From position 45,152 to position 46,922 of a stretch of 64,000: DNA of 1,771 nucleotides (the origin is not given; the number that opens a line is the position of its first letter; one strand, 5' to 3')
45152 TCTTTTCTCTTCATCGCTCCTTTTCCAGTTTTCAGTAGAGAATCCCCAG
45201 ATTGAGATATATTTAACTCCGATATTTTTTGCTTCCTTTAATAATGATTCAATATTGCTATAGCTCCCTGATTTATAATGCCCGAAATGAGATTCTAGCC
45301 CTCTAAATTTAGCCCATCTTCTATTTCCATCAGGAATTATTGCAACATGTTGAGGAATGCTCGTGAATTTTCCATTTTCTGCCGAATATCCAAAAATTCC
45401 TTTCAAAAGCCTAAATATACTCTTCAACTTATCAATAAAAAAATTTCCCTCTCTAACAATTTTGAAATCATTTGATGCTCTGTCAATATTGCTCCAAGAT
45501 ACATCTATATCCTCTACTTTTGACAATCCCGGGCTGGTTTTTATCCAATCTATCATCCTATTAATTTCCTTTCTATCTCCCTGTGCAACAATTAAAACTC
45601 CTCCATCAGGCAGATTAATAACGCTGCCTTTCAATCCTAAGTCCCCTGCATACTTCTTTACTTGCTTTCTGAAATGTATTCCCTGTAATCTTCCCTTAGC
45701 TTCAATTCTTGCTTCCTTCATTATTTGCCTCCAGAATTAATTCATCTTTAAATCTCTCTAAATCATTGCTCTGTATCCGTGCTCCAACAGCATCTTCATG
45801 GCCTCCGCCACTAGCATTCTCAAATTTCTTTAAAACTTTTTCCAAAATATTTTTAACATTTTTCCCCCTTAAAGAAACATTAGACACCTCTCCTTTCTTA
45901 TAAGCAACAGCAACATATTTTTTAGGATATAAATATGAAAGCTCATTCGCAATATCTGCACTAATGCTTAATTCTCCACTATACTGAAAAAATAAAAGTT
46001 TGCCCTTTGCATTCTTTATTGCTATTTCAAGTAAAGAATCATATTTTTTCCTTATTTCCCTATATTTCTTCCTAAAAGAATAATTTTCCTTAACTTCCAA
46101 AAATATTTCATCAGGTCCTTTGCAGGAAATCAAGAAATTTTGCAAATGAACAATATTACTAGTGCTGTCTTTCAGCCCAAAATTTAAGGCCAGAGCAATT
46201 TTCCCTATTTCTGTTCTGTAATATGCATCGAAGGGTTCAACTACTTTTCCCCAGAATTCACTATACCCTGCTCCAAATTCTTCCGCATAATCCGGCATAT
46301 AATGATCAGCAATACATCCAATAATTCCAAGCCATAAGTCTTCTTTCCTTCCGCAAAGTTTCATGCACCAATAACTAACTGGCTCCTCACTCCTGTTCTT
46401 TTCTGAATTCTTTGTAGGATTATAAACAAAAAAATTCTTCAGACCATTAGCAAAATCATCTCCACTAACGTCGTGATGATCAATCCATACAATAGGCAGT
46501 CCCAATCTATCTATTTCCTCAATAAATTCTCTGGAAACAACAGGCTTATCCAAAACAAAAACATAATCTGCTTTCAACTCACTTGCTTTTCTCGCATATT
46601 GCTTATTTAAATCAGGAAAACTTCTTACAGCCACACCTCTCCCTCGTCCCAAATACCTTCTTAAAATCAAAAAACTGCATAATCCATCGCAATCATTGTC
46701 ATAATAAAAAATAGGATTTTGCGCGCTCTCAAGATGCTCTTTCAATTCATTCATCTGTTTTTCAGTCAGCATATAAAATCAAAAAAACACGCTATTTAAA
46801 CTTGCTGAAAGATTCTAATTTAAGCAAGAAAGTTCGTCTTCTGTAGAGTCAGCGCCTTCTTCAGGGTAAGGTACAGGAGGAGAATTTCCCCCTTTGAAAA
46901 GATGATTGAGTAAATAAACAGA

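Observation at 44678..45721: Acylphosphatase fused to a cis-prenyltransferase (UppS-like)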

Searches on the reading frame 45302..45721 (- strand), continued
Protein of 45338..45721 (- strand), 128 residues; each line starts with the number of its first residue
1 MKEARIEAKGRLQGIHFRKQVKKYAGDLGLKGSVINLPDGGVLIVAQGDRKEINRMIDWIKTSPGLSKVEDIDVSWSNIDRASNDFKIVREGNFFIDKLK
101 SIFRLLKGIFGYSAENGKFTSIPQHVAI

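Call 81: search_protein_families(library=pfam, proteins=[L017:5220-5864:-, L017:5891-6427:-, L017:3320-3976:-, L018:119-1138:+, L007:1604-2155:-, L015:7116-8003:-], max_evalue=0.001)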
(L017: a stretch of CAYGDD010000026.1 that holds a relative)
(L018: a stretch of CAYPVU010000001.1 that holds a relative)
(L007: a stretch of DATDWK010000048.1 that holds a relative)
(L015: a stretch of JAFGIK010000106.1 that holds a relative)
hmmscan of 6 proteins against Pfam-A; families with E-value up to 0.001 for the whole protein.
L017:5220-5864:- (214 aa): 1 family
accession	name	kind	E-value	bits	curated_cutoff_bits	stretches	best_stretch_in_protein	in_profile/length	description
PF09335.16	VTT_dom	-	1.2e-12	48.8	33.9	1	64-180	1-119/123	VTT domain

L017:5891-6427:- (178 aa): 4 families
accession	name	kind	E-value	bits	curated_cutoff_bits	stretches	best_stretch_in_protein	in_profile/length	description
PF01569.27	PAP2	-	4.4e-19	69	27.2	1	66-169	8-124/130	PAP2 superfamily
PF14378.12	PAP2_3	-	1.4e-06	28.7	27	1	43-164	59-189/190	PAP2 superfamily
PF14360.12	PAP2_C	-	0.0007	20.5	27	1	104-161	6-67/74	PAP2 superfamily C-terminal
PF02681.20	DUF212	-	0.00088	19.9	26.5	0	71-139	13-76/126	Divergent PAP2 family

L017:3320-3976:- (218 aa): 0 families

L018:119-1138:+ (339 aa): 2 families
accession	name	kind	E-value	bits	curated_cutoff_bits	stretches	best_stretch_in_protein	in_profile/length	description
PF01368.27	DHH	-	1.1e-16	61.7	28.1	1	13-160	1-125/125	DHH family, N-terminal domain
PF02272.25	DHHA1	-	2.1e-05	25.4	25.9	1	258-323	26-94/102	DHHA1 domain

L007:1604-2155:- (183 aa): 1 family
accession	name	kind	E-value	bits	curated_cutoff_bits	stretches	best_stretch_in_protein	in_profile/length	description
PF01195.25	Pept_tRNA_hydro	-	2.7e-43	148.4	27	1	13-179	1-164/183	Peptidyl-tRNA hydrolase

L015:7116-8003:- (295 aa): 0 families

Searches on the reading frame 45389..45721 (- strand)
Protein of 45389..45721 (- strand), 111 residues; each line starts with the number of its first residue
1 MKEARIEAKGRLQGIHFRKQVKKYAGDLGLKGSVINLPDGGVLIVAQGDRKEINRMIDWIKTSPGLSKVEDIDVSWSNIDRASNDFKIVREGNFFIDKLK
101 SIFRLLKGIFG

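Call 72: search_protein_families(library=ncbifam, proteins=[window:45389-45721:-], max_evalue=0.001)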
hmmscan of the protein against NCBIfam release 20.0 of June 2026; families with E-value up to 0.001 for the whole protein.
window:45389-45721:- (111 aa): 31 families (the best 25 are shown)
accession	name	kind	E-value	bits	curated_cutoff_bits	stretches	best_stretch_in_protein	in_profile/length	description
NF011007.0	PRK14433.1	equivalog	2.5e-19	69.3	100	1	8-79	8-79/88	acylphosphatase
NF011020.0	PRK14449.1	equivalog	3.3e-17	62.2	103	1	2-88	3-89/90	acylphosphatase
NF011012.0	PRK14440.1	equivalog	2.4e-16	59.7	103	1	6-87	7-88/90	acylphosphatase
NF011016.0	PRK14444.1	equivalog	4.1e-16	59.1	103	1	4-89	6-91/92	acylphosphatase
NF011003.0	PRK14429.1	equivalog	5.7e-16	58.4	90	1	1-90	1-90/91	acylphosphatase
NF011010.0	PRK14436.1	equivalog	1.4e-15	57.4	117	1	4-89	6-90/91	acylphosphatase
NF011017.0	PRK14445.1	equivalog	2.2e-15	56.7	97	1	3-89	5-91/92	acylphosphatase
NF011009.0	PRK14435.1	equivalog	5.1e-15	55.4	119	1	1-88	1-87/90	acylphosphatase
NF011013.0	PRK14441.1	equivalog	5.6e-15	55.2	114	1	3-87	6-90/93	acylphosphatase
NF011001.0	PRK14427.1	equivalog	5e-14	52.5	100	1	4-89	21-104/105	acylphosphatase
NF011021.0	PRK14450.1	equivalog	5.5e-14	51.9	109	1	8-88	8-89/91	acylphosphatase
NF010998.0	PRK14424.1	equivalog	9.6e-14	51.4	100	1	6-86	15-95/98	acylphosphatase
NF011000.0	PRK14426.1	equivalog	2.6e-13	49.8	89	1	8-88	10-91/92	acylphosphatase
NF010997.0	PRK14422.1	equivalog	4.7e-13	49.1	95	1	9-86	13-90/93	acylphosphatase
NF011008.0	PRK14434.1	equivalog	2.3e-12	47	86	1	1-88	1-90/92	acylphosphatase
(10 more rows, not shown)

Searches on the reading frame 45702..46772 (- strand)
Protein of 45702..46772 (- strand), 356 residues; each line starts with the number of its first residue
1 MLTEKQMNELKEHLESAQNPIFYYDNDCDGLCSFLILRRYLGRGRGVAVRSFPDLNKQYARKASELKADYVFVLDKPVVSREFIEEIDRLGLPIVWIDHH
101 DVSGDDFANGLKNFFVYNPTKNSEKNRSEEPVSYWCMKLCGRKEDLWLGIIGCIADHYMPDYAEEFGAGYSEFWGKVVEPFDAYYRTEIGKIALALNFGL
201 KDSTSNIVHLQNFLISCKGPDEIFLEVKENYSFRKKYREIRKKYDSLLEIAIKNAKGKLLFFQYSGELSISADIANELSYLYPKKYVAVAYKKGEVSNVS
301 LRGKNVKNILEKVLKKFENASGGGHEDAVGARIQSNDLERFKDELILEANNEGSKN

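Call 14: search_protein_families(library=pfam, proteins=[window:45702-46772:-], max_evalue=0.001)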
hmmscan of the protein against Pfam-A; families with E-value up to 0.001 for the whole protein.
window:45702-46772:- (356 aa): 2 families
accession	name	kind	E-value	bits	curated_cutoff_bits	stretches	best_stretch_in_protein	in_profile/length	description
PF02272.25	DHHA1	-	1.4e-08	35.6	25.9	1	269-346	16-97/102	DHHA1 domain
PF01368.27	DHH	-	1.9e-07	31.9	28.1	1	24-109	8-81/125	DHH family, N-terminal domain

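Call 72: search_protein_families(library=ncbifam, proteins=[window:45702-46772:-], max_evalue=0.001)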
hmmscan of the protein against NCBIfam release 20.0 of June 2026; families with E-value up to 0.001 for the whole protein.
window:45702-46772:- (356 aa): 3 families
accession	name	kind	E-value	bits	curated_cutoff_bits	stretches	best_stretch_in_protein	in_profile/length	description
TIGR00644.1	recJ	equivalog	7.8e-16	57.4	396.9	2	232-351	303-424/546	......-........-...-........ exonuclease RecJ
NF053576.1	RecJ_archaeal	equivalog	5.4e-12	45.3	360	2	8-157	2-150/452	RecJ family nuclease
NF040701.1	RecJ_Meth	equivalog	8.2e-08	31.4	550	1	22-156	12-147/449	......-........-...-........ exonuclease RecJ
